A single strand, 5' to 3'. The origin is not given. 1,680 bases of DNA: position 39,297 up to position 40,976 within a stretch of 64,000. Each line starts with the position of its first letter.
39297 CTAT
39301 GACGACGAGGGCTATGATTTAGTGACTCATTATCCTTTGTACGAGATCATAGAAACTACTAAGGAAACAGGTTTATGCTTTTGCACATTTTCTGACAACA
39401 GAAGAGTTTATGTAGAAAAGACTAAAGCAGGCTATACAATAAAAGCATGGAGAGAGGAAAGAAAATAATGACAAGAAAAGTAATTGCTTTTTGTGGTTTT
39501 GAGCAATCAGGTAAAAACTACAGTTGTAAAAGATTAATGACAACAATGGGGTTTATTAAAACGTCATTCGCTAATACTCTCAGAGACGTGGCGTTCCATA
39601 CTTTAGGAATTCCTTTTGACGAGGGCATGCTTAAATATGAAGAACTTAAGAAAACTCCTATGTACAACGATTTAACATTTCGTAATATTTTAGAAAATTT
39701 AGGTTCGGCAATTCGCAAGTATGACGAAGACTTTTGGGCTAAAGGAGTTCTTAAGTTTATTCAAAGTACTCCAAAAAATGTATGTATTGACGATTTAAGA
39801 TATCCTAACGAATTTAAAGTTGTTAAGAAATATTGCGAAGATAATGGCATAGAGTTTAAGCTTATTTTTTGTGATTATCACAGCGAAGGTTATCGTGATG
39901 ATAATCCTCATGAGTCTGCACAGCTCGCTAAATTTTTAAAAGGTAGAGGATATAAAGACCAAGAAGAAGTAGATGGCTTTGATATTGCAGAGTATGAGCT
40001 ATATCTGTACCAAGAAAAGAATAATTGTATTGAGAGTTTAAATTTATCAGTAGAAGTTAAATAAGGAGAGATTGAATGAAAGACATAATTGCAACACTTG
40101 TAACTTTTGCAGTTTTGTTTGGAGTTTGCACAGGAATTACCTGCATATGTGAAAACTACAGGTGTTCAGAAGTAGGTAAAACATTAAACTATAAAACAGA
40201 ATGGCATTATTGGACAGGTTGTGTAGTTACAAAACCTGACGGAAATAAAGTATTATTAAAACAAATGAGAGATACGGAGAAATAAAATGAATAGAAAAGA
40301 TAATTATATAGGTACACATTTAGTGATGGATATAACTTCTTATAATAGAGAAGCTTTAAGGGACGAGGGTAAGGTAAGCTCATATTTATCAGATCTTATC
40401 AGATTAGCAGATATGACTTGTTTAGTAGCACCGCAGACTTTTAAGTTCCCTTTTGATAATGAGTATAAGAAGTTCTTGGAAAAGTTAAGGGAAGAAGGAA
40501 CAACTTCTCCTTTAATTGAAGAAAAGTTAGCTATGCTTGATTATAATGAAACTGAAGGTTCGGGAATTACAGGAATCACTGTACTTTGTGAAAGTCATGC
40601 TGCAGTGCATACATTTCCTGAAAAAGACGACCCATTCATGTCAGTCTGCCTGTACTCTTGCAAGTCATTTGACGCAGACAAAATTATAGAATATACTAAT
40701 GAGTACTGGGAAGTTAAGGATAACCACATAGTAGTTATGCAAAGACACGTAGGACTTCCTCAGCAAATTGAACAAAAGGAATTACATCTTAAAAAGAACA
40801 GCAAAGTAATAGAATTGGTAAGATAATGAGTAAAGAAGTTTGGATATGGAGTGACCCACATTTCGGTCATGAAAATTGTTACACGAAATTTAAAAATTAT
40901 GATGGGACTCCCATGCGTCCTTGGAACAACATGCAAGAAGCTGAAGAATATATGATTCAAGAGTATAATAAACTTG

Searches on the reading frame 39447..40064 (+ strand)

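Call 11: search_protein_families(library=phrogs, proteins=[window:39447-40064:+], max_evalue=0.00001)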
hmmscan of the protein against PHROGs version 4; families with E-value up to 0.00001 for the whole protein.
window:39447-40064:+ (205 aa): 1 family
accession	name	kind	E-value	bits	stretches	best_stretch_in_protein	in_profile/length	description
phrog_139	-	other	2.2e-20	74.4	1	4-128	77-207/342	deoxynucleoside monophosphate kinase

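Call 29: search_protein_families(library=ncbifam, proteins=[window:39447-40064:+], max_evalue=0.01)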
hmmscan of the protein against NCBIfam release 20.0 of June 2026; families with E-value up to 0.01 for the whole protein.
window:39447-40064:+ (205 aa): 0 families

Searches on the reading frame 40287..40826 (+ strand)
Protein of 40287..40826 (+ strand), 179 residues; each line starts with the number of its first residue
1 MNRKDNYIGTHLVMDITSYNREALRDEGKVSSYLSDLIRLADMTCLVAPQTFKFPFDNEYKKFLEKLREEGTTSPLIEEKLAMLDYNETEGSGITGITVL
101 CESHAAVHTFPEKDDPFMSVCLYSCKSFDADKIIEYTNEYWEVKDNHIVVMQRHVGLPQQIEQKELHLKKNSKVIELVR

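Call 11: search_protein_families(library=phrogs, proteins=[window:40287-40826:+], max_evalue=0.00001)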
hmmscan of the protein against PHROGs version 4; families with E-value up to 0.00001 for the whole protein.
window:40287-40826:+ (179 aa): 2 families
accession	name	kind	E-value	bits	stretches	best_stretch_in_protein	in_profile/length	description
phrog_3125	-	other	1.2e-17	65.2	1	77-164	56-142/148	S-adenosylmethionine decarboxylase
phrog_27309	-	other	6.1e-07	30.2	1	89-139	43-91/96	S-adenosylmethionine decarboxylase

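Call 29: search_protein_families(library=ncbifam, proteins=[window:40287-40826:+], max_evalue=0.01)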
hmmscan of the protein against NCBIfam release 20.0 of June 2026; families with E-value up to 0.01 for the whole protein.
window:40287-40826:+ (179 aa): 1 family
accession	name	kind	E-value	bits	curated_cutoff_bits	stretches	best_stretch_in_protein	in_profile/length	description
TIGR03330.1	SAM_DCase_Bsu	equivalog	5e-16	59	75.65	2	85-153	44-111/112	adenosylmethionine decarboxylase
